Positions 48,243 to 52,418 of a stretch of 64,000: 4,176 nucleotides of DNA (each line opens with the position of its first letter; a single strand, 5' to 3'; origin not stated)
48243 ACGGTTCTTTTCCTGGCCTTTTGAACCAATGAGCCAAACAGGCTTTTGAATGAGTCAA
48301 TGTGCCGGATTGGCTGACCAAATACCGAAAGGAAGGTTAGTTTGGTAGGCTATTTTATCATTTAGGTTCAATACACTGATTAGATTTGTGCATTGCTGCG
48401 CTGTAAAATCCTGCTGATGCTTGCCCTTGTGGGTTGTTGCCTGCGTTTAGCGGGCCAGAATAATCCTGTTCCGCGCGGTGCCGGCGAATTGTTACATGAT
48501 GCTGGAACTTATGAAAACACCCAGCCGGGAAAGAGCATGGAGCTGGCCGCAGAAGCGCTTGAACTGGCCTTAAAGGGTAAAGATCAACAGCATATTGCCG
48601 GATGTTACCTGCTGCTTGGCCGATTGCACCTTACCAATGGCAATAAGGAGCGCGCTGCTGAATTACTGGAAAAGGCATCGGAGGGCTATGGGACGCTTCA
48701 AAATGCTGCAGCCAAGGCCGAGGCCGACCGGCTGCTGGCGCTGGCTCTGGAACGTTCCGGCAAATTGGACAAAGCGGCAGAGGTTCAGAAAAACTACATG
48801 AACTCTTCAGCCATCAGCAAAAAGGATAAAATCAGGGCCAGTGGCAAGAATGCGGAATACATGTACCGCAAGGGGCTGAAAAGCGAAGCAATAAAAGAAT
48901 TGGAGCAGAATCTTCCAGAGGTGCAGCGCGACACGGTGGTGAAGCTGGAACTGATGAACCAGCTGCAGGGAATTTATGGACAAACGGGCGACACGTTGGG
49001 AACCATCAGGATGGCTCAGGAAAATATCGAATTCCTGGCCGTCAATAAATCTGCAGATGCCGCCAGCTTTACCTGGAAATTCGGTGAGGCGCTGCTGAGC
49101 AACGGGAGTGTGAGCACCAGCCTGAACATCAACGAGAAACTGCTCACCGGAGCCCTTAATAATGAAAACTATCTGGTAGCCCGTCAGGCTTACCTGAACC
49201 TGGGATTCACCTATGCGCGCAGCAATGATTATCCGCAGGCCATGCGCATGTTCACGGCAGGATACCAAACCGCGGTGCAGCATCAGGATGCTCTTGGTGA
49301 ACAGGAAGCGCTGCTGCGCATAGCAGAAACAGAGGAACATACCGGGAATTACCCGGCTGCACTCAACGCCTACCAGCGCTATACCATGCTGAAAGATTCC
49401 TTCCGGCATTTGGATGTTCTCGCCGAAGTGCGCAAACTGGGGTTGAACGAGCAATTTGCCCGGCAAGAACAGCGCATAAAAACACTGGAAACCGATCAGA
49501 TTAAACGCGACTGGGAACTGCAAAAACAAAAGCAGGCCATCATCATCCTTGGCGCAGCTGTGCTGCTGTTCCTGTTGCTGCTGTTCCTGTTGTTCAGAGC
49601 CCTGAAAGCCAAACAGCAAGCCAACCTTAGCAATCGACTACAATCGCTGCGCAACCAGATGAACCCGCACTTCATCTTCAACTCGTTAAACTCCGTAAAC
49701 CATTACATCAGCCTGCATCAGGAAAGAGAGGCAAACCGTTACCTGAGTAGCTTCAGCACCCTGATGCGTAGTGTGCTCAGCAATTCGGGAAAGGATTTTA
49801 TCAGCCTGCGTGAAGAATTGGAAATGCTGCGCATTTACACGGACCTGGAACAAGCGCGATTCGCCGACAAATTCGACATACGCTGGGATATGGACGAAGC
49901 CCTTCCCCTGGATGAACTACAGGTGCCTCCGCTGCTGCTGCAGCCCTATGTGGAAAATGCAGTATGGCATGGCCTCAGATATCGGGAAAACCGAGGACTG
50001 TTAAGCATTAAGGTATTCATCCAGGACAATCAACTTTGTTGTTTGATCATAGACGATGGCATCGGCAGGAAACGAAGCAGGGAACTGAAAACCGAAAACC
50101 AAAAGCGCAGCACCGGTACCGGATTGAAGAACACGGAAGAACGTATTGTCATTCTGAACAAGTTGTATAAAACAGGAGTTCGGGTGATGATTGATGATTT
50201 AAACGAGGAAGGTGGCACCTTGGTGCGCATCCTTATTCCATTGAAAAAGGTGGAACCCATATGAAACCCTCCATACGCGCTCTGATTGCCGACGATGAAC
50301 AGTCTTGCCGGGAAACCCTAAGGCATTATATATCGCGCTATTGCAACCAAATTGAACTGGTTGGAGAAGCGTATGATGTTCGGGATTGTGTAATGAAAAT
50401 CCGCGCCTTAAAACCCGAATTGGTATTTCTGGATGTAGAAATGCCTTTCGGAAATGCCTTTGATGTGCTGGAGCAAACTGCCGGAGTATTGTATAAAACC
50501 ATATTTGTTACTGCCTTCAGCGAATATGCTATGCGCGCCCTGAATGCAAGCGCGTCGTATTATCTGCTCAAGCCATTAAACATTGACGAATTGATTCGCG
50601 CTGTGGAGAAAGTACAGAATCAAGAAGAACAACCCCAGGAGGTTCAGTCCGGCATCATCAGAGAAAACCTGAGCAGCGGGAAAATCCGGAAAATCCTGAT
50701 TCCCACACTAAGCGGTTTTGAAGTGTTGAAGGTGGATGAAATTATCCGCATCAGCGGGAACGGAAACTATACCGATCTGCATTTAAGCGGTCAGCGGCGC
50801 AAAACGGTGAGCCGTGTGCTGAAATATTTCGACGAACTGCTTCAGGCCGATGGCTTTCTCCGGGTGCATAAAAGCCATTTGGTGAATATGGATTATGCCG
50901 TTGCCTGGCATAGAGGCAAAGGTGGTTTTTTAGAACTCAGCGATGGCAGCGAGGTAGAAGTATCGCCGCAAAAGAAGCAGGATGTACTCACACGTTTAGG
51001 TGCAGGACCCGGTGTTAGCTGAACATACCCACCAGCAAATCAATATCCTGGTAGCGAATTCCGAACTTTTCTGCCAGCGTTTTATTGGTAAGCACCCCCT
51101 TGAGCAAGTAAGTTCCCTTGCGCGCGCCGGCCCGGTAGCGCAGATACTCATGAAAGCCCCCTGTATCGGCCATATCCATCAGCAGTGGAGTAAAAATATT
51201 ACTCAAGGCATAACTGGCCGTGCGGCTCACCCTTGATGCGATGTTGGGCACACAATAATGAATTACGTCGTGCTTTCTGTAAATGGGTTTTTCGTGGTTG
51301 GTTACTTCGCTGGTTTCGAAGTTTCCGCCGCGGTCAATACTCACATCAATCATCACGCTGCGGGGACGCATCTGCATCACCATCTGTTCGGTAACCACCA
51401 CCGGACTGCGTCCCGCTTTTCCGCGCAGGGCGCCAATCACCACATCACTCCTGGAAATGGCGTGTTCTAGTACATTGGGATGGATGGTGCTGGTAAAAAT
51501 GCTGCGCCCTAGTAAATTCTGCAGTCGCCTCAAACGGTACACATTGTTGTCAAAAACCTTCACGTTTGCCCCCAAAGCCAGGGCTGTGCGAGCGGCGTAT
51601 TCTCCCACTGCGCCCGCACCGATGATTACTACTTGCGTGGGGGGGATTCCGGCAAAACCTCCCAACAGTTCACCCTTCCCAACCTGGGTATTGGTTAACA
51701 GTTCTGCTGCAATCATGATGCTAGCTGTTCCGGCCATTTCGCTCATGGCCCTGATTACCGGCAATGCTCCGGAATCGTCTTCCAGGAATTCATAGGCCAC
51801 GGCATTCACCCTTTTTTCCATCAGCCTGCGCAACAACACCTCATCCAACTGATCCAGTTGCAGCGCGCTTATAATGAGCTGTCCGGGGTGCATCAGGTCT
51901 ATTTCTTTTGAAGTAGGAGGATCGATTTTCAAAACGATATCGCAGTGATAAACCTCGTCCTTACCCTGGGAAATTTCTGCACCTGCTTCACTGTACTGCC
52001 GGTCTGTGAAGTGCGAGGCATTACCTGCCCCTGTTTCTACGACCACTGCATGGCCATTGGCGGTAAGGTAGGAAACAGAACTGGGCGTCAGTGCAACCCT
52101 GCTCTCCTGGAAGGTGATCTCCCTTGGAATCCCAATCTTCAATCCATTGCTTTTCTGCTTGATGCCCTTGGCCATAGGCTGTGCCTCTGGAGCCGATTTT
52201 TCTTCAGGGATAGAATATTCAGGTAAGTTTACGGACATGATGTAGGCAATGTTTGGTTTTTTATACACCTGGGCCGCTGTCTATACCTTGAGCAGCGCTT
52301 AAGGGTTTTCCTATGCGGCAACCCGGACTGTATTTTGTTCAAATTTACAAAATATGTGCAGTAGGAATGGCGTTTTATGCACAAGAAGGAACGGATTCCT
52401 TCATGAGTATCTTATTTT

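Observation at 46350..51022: TPR-LytS kinase and LytTR regulator paired divergently with an uncharacterised three-gene secreted/membrane operon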

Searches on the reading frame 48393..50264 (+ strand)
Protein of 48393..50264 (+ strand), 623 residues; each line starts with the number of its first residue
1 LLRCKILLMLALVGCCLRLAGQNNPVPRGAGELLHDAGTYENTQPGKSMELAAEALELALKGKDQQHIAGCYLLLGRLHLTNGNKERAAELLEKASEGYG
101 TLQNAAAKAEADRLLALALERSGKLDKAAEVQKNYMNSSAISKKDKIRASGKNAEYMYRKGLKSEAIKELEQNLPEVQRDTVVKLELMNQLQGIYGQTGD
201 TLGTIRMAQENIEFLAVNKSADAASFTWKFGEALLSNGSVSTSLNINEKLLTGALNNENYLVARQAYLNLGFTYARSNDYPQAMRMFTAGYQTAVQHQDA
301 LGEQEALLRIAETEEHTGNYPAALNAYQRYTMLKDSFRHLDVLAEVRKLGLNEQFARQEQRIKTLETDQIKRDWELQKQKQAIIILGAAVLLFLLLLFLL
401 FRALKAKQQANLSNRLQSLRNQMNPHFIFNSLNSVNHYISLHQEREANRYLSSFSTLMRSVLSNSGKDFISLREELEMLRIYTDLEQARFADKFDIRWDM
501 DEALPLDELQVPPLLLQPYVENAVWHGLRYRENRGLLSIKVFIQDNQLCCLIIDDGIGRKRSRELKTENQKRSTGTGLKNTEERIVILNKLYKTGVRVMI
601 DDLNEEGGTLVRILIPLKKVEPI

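Call 3: search_protein_families(library=pfam, proteins=[window:48393-50264:+], max_evalue=0.1)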
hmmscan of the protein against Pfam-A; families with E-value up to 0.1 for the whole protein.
window:48393-50264:+ (623 aa): 14 families
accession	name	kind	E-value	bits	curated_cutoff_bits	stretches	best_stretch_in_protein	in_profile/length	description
PF06580.19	His_kinase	-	5.6e-23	81.4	25.2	1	415-494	2-81/81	Histidine kinase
PF13424.12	TPR_12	-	3.6e-09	37.1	30.1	2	50-99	24-75/77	Tetratricopeptide repeat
PF13432.12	TPR_16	-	1.8e-06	28.7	32.7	1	73-131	1-53/65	Tetratricopeptide repeat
PF07719.23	TPR_2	-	3.6e-06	27.1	27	0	71-95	3-27/34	Tetratricopeptide repeat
PF00515.34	TPR_1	-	2e-05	24.6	27.8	0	266-287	3-24/34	Tetratricopeptide repeat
PF13428.12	TPR_14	-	2.4e-05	25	23.5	0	71-99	3-31/44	Tetratricopeptide repeat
PF07721.20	TPR_4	-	3.4e-05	24.5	27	0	71-93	3-25/26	Tetratricopeptide repeat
PF13174.12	TPR_6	-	6.2e-05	23.8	26.3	0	305-330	1-26/33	Tetratricopeptide repeat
PF17874.7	TPR_MalT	-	0.00024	20.9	45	1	51-135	144-228/336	MalT-like TPR region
PF13176.12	TPR_7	-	0.00037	20.8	27.9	0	73-97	3-27/36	Tetratricopeptide repeat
PF02518.31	HATPase_c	-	0.0061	17.4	26.4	1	516-618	6-110/111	Histidine kinase-, DNA gyrase B-, and HSP90-like ATPase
PF20731.2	RE_NgoFVII_C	-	0.016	15.6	23.8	0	234-288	14-66/131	NgoFVII C-terminal B3-like DNA-binding domain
PF13181.12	TPR_8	-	0.02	15.5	25.7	1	70-95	2-27/34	Tetratricopeptide repeat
PF23300.3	HEAT_Nup120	-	0.052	13.8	29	1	70-117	27-74/170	Nucleoporin Nup120, HEAT repeats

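Call 4: search_protein_families(library=ncbifam, proteins=[window:48393-50264:+], max_evalue=0.1)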
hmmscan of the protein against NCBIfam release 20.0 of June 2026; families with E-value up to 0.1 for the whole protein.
window:48393-50264:+ (623 aa): 4 families
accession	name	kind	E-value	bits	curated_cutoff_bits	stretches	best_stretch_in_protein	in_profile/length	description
NF053520.1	HK_Porph_FimS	equivalog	9.1e-07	27.5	600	2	257-418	237-389/618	sensor histidine kinase FimS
TIGR02521.1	type_IV_pilW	equivalog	0.00014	21.5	154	1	248-333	119-198/234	type IV pilus biogenesis/stability protein PilW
NF047507.1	TPR_BatC_Lepto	exception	0.018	14.5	175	1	235-315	69-147/214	TPR repeat-containing protein BatC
NF053617.1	SARPRegAfsRStmc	equivalog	0.021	12.8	1430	1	55-137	802-884/986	SARP-family global regulator AfsR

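Call 43: search_protein_families(library=padloc, proteins=[window:48393-50264:+], max_evalue=0.01)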
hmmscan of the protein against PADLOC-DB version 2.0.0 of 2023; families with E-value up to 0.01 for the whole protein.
window:48393-50264:+ (623 aa): 0 families

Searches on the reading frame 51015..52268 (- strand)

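Call 3: search_protein_families(library=pfam, proteins=[window:51015-52268:-], max_evalue=0.1)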
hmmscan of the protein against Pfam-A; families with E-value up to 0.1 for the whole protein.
window:51015-52268:- (417 aa): 12 families
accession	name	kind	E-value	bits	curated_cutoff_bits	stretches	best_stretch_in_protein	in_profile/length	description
PF01262.27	AlaDh_PNT_C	-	6.7e-59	199.3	23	1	184-395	2-213/214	Alanine dehydrogenase/PNT, C-terminal domain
PF05222.21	AlaDh_PNT_N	-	1.2e-39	136.1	30.4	1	46-179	1-136/136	Alanine dehydrogenase/PNT, N-terminal domain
PF01488.26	Shikimate_DH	-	1.6e-06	28.7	24.3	1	211-313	13-115/138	Shikimate / quinate 5-dehydrogenase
PF02254.24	TrkA_N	-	2.6e-06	28.2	23.8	1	213-281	1-70/116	TrkA-N domain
PF02826.25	2-Hacid_dh_C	-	4.3e-05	23.4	25.1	1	211-317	37-132/178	D-isomer specific 2-hydroxyacid dehydrogenase, NAD binding domain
PF03807.23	F420_oxidored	-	0.00014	22.9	21.6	1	213-282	2-68/94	NADP oxidoreductase coenzyme F420-dependent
PF13241.12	NAD_binding_7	-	0.00062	20.7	22.1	1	212-282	9-70/104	Putative NAD(P)-binding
PF03486.20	HI0933_like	-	0.0013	18.7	50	1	212-249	2-39/244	HI0933-like protein Rossmann domain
PF00899.27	ThiF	-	0.0071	16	28.1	0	211-247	21-58/238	ThiF family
PF07992.20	Pyr_redox_2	-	0.011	15.6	26.1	1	212-248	2-31/291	Pyridine nucleotide-disulphide oxidoreductase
PF02737.24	3HCDH_N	-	0.043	14.2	22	1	212-255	1-44/180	3-hydroxyacyl-CoA dehydrogenase, NAD binding domain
PF03446.21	NAD_binding_2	-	0.061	13.8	21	0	213-310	2-93/161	NAD binding domain of 6-phosphogluconate dehydrogenase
